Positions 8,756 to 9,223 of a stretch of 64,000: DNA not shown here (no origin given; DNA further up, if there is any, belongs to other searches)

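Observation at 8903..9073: Unannotated 56-aa zinc-ribbon ORF co-transcribed downstream of rplQ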

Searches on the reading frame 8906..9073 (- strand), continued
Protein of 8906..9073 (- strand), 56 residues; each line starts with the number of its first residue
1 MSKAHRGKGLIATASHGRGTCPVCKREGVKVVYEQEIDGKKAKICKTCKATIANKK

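Call 22: search_protein_representatives(alignment_id=A1)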
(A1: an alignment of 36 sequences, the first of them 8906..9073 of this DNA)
Query: 36 sequences, 58 profile positions. Proteins with E-value up to 0.001 (for the whole library): 142; up to 1e-10: 69; up to 1e-30: 0. The best 142 are listed.
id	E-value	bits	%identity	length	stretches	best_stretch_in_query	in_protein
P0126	2.6e-26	107.3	-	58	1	1-57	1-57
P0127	1.9e-24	101.3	-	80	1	1-57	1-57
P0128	3.7e-24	100.4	-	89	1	1-56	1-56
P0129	1.1e-22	95.7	-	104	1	1-56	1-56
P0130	1.7e-22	95.0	-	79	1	1-57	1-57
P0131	1.9e-22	94.9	-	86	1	1-56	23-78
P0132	3.5e-22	94.0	-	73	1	1-53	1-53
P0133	1.4e-21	92.1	-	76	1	1-53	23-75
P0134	1.5e-21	92.0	-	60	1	1-57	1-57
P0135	1.9e-21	91.7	-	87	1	1-57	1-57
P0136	2.2e-21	91.5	-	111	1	1-56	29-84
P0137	2.5e-21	91.3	-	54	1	1-53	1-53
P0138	3.5e-21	90.8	-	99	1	1-57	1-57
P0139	3.8e-21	90.7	-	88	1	1-57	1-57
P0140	6.2e-21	90.0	-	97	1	1-55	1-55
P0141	1.3e-20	89.0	-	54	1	1-53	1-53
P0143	6.6e-20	86.8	-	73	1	1-57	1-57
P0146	1.9e-18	82.0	-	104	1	1-55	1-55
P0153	2.7e-16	75.2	-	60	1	1-57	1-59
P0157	4.7e-16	74.4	-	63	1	1-49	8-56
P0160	2.1e-15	72.3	-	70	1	1-54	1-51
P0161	3.2e-15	71.8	-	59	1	1-53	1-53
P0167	7.9e-15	70.5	-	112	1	1-52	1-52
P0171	1.8e-14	69.3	-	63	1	1-56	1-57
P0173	3.3e-14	68.5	-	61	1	1-57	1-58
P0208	2.8e-09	52.7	-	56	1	1-56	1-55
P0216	3.1e-08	49.4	-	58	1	1-51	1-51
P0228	2.0e-07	46.8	-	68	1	1-56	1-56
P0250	2.0e-05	40.4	-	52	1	1-46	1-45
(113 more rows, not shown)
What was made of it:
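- The family is narrow and patchy, with 142 clusters at 50% identity among 1.84 billion proteins (call 22).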

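Call 24: fold_search(model_id=the predicted structure, library=pdb)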
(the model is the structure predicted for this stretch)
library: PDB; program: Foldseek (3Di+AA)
matches with E <= 10: 65; with E <= 0.001: 0
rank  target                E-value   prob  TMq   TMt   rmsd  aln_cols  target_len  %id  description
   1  8p66_MODEL_1_B        5.6e-01  0.35  0.40  0.41   4.1        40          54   20  Structural basis of aggregate binding/recognition by the AAA+ disaggregase ClpG (released 2023-11-01)
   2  6ydh_MODEL_1_A        1.2e+00  0.13  0.34  0.32   8.8        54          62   15  Solution structure and dynamics of Zn-Finger HVO_2753 protein (released 2020-09-23)
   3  7uaj_B                1.4e+00  0.14  0.38  0.06  12.0        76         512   14  Crystal structure of apo HPV16 E6 (released 2023-03-15)
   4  2qqe_A                1.6e+00  0.20  0.40  0.15   6.7        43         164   26  Thymidine Kinase from Thermotoga Maritima in complex with Thymidine (released 2007-10-16)
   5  6sja_B                1.8e+00  0.15  0.39  0.19   5.5        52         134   17  Structure of HPV16 E6 oncoprotein in complex with IRF3 LxxLL motif (released 2019-09-04)
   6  6siv_B                1.8e+00  0.15  0.39  0.19   5.6        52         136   17  Structure of HPV16 E6 oncoprotein in complex with mutant IRF3 LxxLL motif (released 2019-08-21)
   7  7uaj_C                1.8e+00  0.14  0.38  0.06   6.2        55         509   20  Crystal structure of apo HPV16 E6 (released 2023-03-15)
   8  2lq6_MODEL_1_A        2.1e+00  0.20  0.46  0.35   4.6        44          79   18  Solution structure of BRD1 PHD2 finger (released 2012-10-24)
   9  8i9r_CQ               2.6e+00  0.16  0.42  0.25   3.4        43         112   19  Cryo-EM structure of a Chaetomium thermophilum pre-60S ribosomal subunit - State 5S RNP (released 2023-05-17)
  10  2h0d_B                2.8e+00  0.12  0.41  0.25   9.4        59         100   19  Structure of a Bmi-1-Ring1B Polycomb group ubiquitin ligase complex (released 2006-05-23)
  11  4giz_C                2.8e+00  0.06  0.30  0.16   6.5        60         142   20  Crystal structure of full-length human papillomavirus oncoprotein E6 in complex with LXXLL peptide of ubiquitin ligase (released 2013-01-23)
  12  2das_MODEL_1_A        3.0e+00  0.08  0.32  0.30  11.0        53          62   21  Solution structure of TRASH domain of zinc finger MYM-type protein 5 (released 2006-06-14)
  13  2d8x_MODEL_1_A        3.4e+00  0.07  0.30  0.26   3.9        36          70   17  Solution structure of the second LIM domain of particularly interesting new Cys-His protein (PINCH) (released 2006-06-08)
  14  9a5x_A                3.7e+00  0.13  0.40  0.07   5.2        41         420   20  Integrative model of CLPX-CLPP by crosslinking MS and deep learning (released 2024-09-18)
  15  6yw8_MODEL_1_A        3.7e+00  0.03  0.20  0.12  11.1        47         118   21  NMR solution structure of unbound recombinant human Nerve Growth Factor (rhNGF) (released 2021-05-12)
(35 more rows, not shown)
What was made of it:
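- Best Foldseek E was 0.56 (call 24).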

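Call 25: find_encoding_contigs(protein=P0001, flank=3000, max_places=4)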
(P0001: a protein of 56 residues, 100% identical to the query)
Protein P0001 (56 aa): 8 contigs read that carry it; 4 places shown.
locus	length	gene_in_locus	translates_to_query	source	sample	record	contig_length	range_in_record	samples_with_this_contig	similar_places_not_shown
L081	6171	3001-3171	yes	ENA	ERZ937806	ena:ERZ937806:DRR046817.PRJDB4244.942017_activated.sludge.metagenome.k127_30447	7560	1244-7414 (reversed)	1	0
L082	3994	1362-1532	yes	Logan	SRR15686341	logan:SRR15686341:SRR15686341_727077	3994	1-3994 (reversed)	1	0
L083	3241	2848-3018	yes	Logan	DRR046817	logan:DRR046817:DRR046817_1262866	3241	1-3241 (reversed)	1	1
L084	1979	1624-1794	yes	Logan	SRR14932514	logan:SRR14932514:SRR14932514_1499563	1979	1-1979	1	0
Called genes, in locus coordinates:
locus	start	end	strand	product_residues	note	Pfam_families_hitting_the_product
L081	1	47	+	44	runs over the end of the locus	PF00444:Ribosomal_L36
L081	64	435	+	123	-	PF00416:Ribosomal_S13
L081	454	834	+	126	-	PF00411:Ribosomal_S11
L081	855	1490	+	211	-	PF00163:Ribosomal_S4, PF01479:S4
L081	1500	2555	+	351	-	PF01193:RNA_pol_L, PF01000:RNA_pol_A_bac, PF03118:RNA_pol_A_CTD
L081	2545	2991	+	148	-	PF01196:Ribosomal_L17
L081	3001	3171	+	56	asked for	PF27208:TP_0214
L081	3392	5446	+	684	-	PF00515:TPR_1 (faint), PF13181:TPR_8 (faint), PF13424:TPR_12 (faint), PF07719:TPR_2 (weak), PF14559:TPR_19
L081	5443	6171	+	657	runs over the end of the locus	?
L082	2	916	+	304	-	?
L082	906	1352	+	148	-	PF01196:Ribosomal_L17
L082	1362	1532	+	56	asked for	PF27208:TP_0214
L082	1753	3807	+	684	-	PF00515:TPR_1 (faint), PF13181:TPR_8 (faint), PF13424:TPR_12 (faint), PF13432:TPR_16 (faint), PF07719:TPR_2 (weak), PF14559:TPR_19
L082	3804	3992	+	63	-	?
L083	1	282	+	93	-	?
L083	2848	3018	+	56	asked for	PF27208:TP_0214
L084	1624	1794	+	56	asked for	PF27208:TP_0214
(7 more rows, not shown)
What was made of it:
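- On Pfam PF27208 TP_0214: The name TP_0214 is shown in call 25.
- The Pfam name is TP_0214 (call 25).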

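Call 26: find_encoding_contigs(protein=P0208, flank=4000, max_places=3)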
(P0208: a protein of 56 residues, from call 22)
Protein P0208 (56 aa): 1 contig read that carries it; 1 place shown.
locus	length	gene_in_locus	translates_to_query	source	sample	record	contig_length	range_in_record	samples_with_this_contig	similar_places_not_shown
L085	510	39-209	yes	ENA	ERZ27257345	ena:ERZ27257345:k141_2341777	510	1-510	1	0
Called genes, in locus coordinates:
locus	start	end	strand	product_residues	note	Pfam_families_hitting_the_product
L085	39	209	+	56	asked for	PF27208:TP_0214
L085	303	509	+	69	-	?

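Call 33: find_homologous_proteins(query=A2, max_evalue=0.001)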
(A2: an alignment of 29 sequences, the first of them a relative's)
Query A2 (29 sequences) (52 aa, profile of the alignment): 221 proteins with E <= 0.001 among 1265 candidates; the best 120 are listed.
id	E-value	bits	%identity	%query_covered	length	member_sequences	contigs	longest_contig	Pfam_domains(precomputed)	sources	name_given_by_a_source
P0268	2.1e-19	87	55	96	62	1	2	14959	PF27208.1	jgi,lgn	jgi:transcription elongation factor Elf1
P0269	2.5e-19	86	43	96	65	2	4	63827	PF27208.1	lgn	-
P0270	2.6e-19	86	45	96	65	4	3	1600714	PF27208.1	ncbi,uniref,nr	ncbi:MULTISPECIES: hypothetical protein [Paenibacillus]|uniref:hypothetical protein n=1 Tax=Paenibac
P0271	5.3e-19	85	45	96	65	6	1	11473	PF27208.1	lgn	-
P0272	6.1e-19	85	51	96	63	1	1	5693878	PF27208.1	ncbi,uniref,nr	ncbi:hypothetical protein [Paenibacillus sp. 481]|uniref:hypothetical protein n=1 Tax=Paenibacillus 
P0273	6.2e-19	85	56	94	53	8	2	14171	PF27208.1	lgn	-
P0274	7.5e-19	85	49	100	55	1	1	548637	PF27208.1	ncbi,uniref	ncbi:hypothetical protein [Paenibacillus sp. HJGM_3]|uniref:hypothetical protein n=1 Tax=Paenibacill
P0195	9.0e-19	85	100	100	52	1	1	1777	PF27208.1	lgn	-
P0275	9.3e-19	85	56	98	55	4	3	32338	PF27208.1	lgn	-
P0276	9.6e-19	85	47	96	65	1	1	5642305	PF27208.1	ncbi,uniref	ncbi:hypothetical protein [Paenibacillus sp. DYY-L-2]|uniref:hypothetical protein n=1 Tax=Paenibacil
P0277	1.0e-18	84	43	96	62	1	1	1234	PF27208.1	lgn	-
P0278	1.1e-18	84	49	96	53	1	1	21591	PF27208.1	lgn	-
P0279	1.1e-18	84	58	98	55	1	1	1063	PF27208.1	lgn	-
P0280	1.5e-18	84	47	96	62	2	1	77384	PF27208.1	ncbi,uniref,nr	ncbi:hypothetical protein [Paenibacillus harenae]|uniref:hypothetical protein n=1 Tax=Paenibacillus 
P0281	2.0e-18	84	53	100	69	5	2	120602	PF27208.1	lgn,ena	-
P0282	2.0e-18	84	46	98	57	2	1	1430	PF27208.1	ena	-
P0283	2.5e-18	83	48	98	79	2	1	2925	PF27208.1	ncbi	ncbi:MAG: hypothetical protein ACJ8GL_03970, partial [Bacillus sp. (in: firmicutes)]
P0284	2.8e-18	83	53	100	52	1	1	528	PF27208.1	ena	-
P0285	3.0e-18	83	54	98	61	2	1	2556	PF27208.1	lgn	-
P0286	3.2e-18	83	51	92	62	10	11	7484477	PF27208.1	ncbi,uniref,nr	ncbi:hypothetical protein WJ0W_001134 [Paenibacillus melissococcoides]|uniref:Uncharacterized protei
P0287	3.3e-18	83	53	92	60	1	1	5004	PF27208.1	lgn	-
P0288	3.8e-18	83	49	96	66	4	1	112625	PF27208.1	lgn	-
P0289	4.4e-18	82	54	98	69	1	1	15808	PF27208.1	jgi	jgi:hypothetical protein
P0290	4.5e-18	82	59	92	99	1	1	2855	PF27208.1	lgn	-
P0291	4.7e-18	82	49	92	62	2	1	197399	PF27208.1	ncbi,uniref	ncbi:hypothetical protein ABEX25_14485 [Paenibacillus thiaminolyticus]|uniref:hypothetical protein n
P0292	4.7e-18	82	43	96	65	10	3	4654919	PF23451.2,PF27208.1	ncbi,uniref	ncbi:hypothetical protein ACL02P_08905 [Paenibacillus sp. MB22_1]|uniref:hypothetical protein n=1 Ta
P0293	5.0e-18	82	47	92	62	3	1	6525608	PF27208.1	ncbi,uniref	ncbi:hypothetical protein ABU162_24895 [Paenibacillus thiaminolyticus]|uniref:hypothetical protein n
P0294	5.0e-18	82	47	71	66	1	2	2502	PF27208.1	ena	-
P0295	5.5e-18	82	49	92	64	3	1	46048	PF27208.1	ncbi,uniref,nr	ncbi:hypothetical protein G8C92_27835 [Paenibacillus donghaensis]|uniref:hypothetical protein n=1 Ta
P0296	5.9e-18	82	44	98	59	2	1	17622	PF27208.1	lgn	-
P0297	6.2e-18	82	49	96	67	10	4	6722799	PF27208.1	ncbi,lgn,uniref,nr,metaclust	ncbi:hypothetical protein ACE3MS_00230 [Paenibacillus dendritiformis]|uniref:Uncharacterized protein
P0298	6.3e-18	82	56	94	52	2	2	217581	PF27208.1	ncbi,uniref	ncbi:hypothetical protein ACFFNY_31115 [Paenibacillus hodogayensis]|uniref:Uncharacterized protein n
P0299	6.8e-18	82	51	92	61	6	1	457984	PF27208.1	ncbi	ncbi:MAG: hypothetical protein ACQEXX_04595 [Bacillota bacterium]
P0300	6.9e-18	82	54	98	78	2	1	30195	PF27208.1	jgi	jgi:hypothetical protein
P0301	7.0e-18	82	45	79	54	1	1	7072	PF27208.1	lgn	-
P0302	7.2e-18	82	42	98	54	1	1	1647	PF27208.1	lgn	-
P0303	7.3e-18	82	48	75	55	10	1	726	PF27208.1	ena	-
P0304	7.7e-18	82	46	94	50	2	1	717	PF27208.1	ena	-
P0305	7.7e-18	82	47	96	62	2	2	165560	PF27208.1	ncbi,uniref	ncbi:hypothetical protein [Paenibacillus sp. YIM B09110]|uniref:hypothetical protein n=1 Tax=unclass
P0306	8.2e-18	82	45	96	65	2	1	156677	PF27208.1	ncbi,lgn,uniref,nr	ncbi:hypothetical protein [Paenibacillus fonticola]|uniref:hypothetical protein n=1 Tax=Paenibacillu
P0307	8.3e-18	82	51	92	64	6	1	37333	PF27208.1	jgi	-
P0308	8.3e-18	82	51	92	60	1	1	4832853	PF27208.1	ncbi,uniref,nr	ncbi:hypothetical protein [Paenibacillus faecalis]|uniref:hypothetical protein n=1 Tax=Paenibacillus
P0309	8.7e-18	82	49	73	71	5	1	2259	PF27208.1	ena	-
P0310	8.8e-18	82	49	92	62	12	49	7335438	PF27208.1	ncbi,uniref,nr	ncbi:hypothetical protein MHI48_26505 [Paenibacillus sp. FSL H7-0942]|uniref:50S ribosomal protein L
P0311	9.2e-18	81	49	92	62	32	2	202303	PF27208.1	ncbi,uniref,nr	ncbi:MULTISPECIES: hypothetical protein [Paenibacillus]|uniref:Uncharacterized protein n=1 Tax=Paeni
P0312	1.0e-17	81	45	96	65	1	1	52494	PF27208.1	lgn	-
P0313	1.1e-17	81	53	92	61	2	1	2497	PF27208.1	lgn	-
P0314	1.1e-17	81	47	92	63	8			PF27208.1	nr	nr:hypothetical protein [Paenibacillus alvei]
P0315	1.1e-17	81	47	92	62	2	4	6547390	PF27208.1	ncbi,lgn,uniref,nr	ncbi:MAG: hypothetical protein E6230_19140 [Paenibacillus dendritiformis]|uniref:hypothetical protei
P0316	1.2e-17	81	49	92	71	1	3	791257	PF27208.1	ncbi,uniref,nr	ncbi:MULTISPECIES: hypothetical protein [Paenibacillus]|uniref:hypothetical protein n=1 Tax=Paenibac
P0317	1.3e-17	81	47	92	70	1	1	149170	PF27208.1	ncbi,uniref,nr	ncbi:hypothetical protein [Paenibacillus pinihumi]|uniref:hypothetical protein n=1 Tax=Paenibacillus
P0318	1.4e-17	81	47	96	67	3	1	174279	PF27208.1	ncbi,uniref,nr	ncbi:hypothetical protein [Fontibacillus phaseoli]|uniref:hypothetical protein n=1 Tax=Fontibacillus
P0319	1.4e-17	81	51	92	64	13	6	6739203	PF27208.1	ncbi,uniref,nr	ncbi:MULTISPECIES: hypothetical protein [Paenibacillus]|uniref:hypothetical protein n=1 Tax=Paenibac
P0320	1.4e-17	81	47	96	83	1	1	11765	PF27208.1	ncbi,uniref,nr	ncbi:hypothetical protein [Paenibacillus sp. Marseille-Q4541]|uniref:hypothetical protein n=1 Tax=Pa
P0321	1.4e-17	81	49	98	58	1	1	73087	PF27208.1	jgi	-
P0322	1.5e-17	81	48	98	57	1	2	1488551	PF27208.1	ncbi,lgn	-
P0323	1.6e-17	81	50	98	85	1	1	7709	PF27208.1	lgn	-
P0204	1.7e-17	81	45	92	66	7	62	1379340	PF27208.1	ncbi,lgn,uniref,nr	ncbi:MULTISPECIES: hypothetical protein [Paenibacillus]|uniref:Uncharacterized protein n=1 Tax=Paeni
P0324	1.8e-17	80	47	96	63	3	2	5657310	PF27208.1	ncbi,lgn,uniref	ncbi:hypothetical protein MKX50_08235 [Paenibacillus sp. FSL W8-0186]|uniref:hypothetical protein n=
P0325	2.0e-17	80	44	94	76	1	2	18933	PF27208.1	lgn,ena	-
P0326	2.0e-17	80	52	98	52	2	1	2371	PF27208.1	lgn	-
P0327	2.1e-17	80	55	96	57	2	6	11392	PF27208.1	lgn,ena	-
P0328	2.2e-17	80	54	98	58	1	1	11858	PF27208.1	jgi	jgi:hypothetical protein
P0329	2.3e-17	80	49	96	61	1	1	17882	PF27208.1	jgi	jgi:transcription elongation factor Elf1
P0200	2.3e-17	80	42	98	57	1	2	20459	PF27208.1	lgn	-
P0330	2.3e-17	80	45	96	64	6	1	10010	PF27208.1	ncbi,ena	-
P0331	2.4e-17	80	47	100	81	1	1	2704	PF27208.1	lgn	-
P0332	2.4e-17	80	42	98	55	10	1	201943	PF27208.1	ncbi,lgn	-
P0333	2.4e-17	80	53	92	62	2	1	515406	PF27208.1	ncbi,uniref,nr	ncbi:hypothetical protein FE783_10425 [Paenibacillus mesophilus]|uniref:hypothetical protein n=1 Tax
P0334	2.4e-17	80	45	96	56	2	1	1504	PF27208.1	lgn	-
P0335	2.5e-17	80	43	96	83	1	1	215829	PF27208.1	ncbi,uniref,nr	ncbi:hypothetical protein NQZ67_17645 [Paenibacillus sp. SCIV0701]|uniref:Uncharacterized protein n=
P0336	2.5e-17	80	49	92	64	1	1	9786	PF27208.1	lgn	-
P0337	2.7e-17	80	45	96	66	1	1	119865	PF27208.1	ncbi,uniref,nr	ncbi:hypothetical protein QYF50_16420 [Paenibacillus vini]|uniref:hypothetical protein n=1 Tax=Paeni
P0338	2.8e-17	80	45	100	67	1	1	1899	PF27208.1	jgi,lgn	-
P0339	3.2e-17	80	47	100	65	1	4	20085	PF27208.1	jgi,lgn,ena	jgi:hypothetical protein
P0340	3.3e-17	80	47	92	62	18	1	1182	PF27208.1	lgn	-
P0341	3.5e-17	80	49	92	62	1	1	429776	PF27208.1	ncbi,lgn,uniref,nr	ncbi:hypothetical protein [Paenibacillus daejeonensis]|uniref:hypothetical protein n=1 Tax=Paenibaci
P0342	3.5e-17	80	51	92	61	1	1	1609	PF27208.1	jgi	jgi:hypothetical protein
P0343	3.6e-17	80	47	96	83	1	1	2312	PF27208.1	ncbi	ncbi:hypothetical protein D3C77_322630 [compost metagenome]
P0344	3.8e-17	79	43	92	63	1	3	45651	PF27208.1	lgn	-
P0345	4.0e-17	79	44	98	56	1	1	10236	PF27208.1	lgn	-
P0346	4.2e-17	79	42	98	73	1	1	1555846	PF27208.1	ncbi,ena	-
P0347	4.2e-17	79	47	100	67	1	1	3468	PF27208.1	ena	-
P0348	4.2e-17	79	49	96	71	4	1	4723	PF27208.1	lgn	-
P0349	4.4e-17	79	45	96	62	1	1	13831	PF27208.1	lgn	-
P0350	4.5e-17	79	45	100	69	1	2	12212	PF27208.1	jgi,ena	-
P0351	4.6e-17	79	46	94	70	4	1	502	PF27208.1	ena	-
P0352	4.7e-17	79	49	96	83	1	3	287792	PF27208.1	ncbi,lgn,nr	ncbi:hypothetical protein J45TS6_19140 [Paenibacillus sp. J45TS6]|nr:hypothetical protein [Paenibaci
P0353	4.7e-17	79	47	96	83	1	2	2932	PF27208.1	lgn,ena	-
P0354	4.9e-17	79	47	96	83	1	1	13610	PF27208.1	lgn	-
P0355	5.2e-17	79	42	98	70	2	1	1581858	PF27208.1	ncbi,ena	-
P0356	5.2e-17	79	46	100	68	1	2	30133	PF27208.1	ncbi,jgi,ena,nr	ncbi:MAG: hypothetical protein FWC24_00020 [Treponema sp.]|nr:hypothetical protein [Treponema sp.]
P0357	5.4e-17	79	43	100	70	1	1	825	PF27208.1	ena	-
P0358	5.5e-17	79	47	92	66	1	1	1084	PF27208.1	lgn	-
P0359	5.7e-17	79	49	92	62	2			PF27208.1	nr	nr:hypothetical protein [Paenibacillus anaericanus]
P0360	5.7e-17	79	47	85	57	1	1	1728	PF27208.1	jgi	jgi:hypothetical protein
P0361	5.7e-17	79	43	96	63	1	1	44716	PF27208.1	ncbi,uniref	ncbi:hypothetical protein [Paenibacillus sp. GYB003]|uniref:hypothetical protein n=1 Tax=Paenibacill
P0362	6.0e-17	79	47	100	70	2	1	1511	PF27208.1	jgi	jgi:RNA polymerase subunit RPABC4/transcription elongation factor Spt4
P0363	6.0e-17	79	46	94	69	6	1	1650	PF27208.1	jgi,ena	-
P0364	6.1e-17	79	44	98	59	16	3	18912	PF27208.1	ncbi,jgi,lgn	-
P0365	6.2e-17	79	43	96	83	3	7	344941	PF27208.1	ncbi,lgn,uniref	ncbi:hypothetical protein ABE099_01325 [Paenibacillus turicensis]|uniref:hypothetical protein n=1 Ta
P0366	6.3e-17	79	44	98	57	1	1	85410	PF27208.1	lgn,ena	-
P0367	6.7e-17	79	43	100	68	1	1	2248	PF27208.1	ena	-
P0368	6.7e-17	79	48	98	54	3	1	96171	PF27208.1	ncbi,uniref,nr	ncbi:hypothetical protein [Clostridium thermarum]|uniref:hypothetical protein n=1 Tax=Clostridium th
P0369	6.7e-17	79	50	98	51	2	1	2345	PF27208.1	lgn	-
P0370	7.4e-17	79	43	96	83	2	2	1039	PF27208.1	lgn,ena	-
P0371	7.4e-17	79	40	98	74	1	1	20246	PF27208.1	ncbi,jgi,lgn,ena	-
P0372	7.8e-17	78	48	94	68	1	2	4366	PF27208.1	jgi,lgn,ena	-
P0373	8.0e-17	78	43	96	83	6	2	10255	PF27208.1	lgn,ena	-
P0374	8.1e-17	78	45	96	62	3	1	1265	PF27208.1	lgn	-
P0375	8.2e-17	78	44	98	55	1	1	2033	PF27208.1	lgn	-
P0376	8.2e-17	78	45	100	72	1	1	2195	PF27208.1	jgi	jgi:hypothetical protein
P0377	8.3e-17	78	45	100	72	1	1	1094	PF27208.1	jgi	jgi:hypothetical protein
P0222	8.7e-17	78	38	98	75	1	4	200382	PF27208.1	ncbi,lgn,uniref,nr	ncbi:hypothetical protein JOD45_000693 [Scopulibacillus daqui]|uniref:HNH endonuclease n=1 Tax=Scopu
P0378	8.9e-17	78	43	96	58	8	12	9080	PF27208.1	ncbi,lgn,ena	-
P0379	9.3e-17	78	45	92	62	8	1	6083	PF27208.1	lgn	-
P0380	9.3e-17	78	42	98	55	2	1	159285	PF27208.1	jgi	-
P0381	1.0e-16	78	45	100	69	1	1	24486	PF27208.1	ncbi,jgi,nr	ncbi:MAG: hypothetical protein LBG95_05050 [Treponema sp.]|jgi:RNA polymerase subunit RPABC4/transcr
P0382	1.0e-16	78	46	98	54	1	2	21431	PF27208.1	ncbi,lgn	-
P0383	1.1e-16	78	46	94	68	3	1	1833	PF27208.1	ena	-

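Call 35: find_encoding_contigs(protein=P0310, flank=5000, max_places=3)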
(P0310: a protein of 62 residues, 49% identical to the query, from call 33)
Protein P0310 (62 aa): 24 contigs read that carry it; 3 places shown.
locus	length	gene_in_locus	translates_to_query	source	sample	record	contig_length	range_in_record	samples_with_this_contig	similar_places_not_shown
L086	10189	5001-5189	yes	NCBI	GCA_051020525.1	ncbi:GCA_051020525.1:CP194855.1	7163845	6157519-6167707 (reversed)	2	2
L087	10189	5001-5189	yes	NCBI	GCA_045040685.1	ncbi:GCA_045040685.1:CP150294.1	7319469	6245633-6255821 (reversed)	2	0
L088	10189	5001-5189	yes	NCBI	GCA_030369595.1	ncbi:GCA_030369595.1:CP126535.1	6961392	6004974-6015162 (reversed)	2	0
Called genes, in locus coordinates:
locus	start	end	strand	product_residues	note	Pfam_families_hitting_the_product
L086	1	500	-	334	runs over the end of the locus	PF01408:GFO_IDH_MocA, PF22725:GFO_IDH_MocA_C3, PF02894:GFO_IDH_MocA_C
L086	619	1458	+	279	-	PF02311:AraC_binding, PF07883:Cupin_2 (weak), PF00165:HTH_AraC (weak), PF12833:HTH_18, PF00165:HTH_AraC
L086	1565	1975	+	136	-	PF02082:Rrf2, PF01047:MarR (faint), PF12802:MarR_2 (weak)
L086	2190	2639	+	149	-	PF13577:SnoaL_4, PF12680:SnoaL_2 (weak)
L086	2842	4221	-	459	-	PF07690:MFS_1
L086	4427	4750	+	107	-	PF12840:HTH_20 (weak)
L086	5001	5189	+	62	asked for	PF27208:TP_0214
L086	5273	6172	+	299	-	PF26109:WHD_BrxR (faint), PF13280:WYL (weak)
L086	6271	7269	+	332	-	-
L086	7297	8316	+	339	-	-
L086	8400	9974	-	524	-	PF07992:Pyr_redox_2 (faint), PF01266:DAO (faint), PF01494:FAD_binding_3, PF03486:HI0933_like (faint), PF21274:Rng_hyd_C (faint)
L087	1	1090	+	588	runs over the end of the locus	PF00664:ABC_membrane, PF00005:ABC_tran, PF02463:SMC_N (weak)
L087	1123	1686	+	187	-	-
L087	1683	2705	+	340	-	PF14399:BtrH_N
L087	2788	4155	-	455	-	PF07690:MFS_1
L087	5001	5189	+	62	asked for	PF27208:TP_0214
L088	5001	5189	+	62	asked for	PF27208:TP_0214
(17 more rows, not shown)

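Call 36: find_encoding_contigs(protein=P0368, flank=5000, max_places=2)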
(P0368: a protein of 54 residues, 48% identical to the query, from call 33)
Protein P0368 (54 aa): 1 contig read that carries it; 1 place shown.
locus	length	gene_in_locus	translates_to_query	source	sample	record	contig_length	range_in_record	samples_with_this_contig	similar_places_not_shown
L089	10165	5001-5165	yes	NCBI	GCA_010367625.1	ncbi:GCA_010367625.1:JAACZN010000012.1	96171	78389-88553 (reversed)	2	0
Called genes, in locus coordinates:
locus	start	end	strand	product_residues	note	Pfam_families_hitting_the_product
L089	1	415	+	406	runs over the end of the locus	PF12679:ABC2_membrane_2, PF12698:ABC2_membrane_3, PF01061:ABC2_membrane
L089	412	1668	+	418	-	PF12698:ABC2_membrane_3, PF01061:ABC2_membrane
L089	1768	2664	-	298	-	PF13240:Zn_Ribbon_1 (weak), PF13248:Zn_ribbon_3 (weak)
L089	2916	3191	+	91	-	-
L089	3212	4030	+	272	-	PF03631:Virul_fac_BrkB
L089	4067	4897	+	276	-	PF01370:Epimerase, PF04321:RmlD_sub_bind, PF02719:Polysacc_synt_2, PF16363:GDP_Man_Dehyd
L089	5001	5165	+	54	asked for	PF27208:TP_0214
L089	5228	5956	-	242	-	PF03808:Glyco_tran_WecG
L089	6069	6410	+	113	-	PF00436:SSB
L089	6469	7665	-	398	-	PF00890:FAD_binding_2 (faint), PF01134:GIDA (faint), PF01266:DAO (faint), PF03486:HI0933_like (faint), PF07992:Pyr_redox_2, PF13738:Pyr_redox_3, PF00070:Pyr_redox, PF18267:Rubredoxin_C, +1 more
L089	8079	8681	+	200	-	-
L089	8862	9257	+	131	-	PF20124:DUF6514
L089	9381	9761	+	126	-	PF01648:ACPS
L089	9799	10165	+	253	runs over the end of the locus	PF27667:YdcC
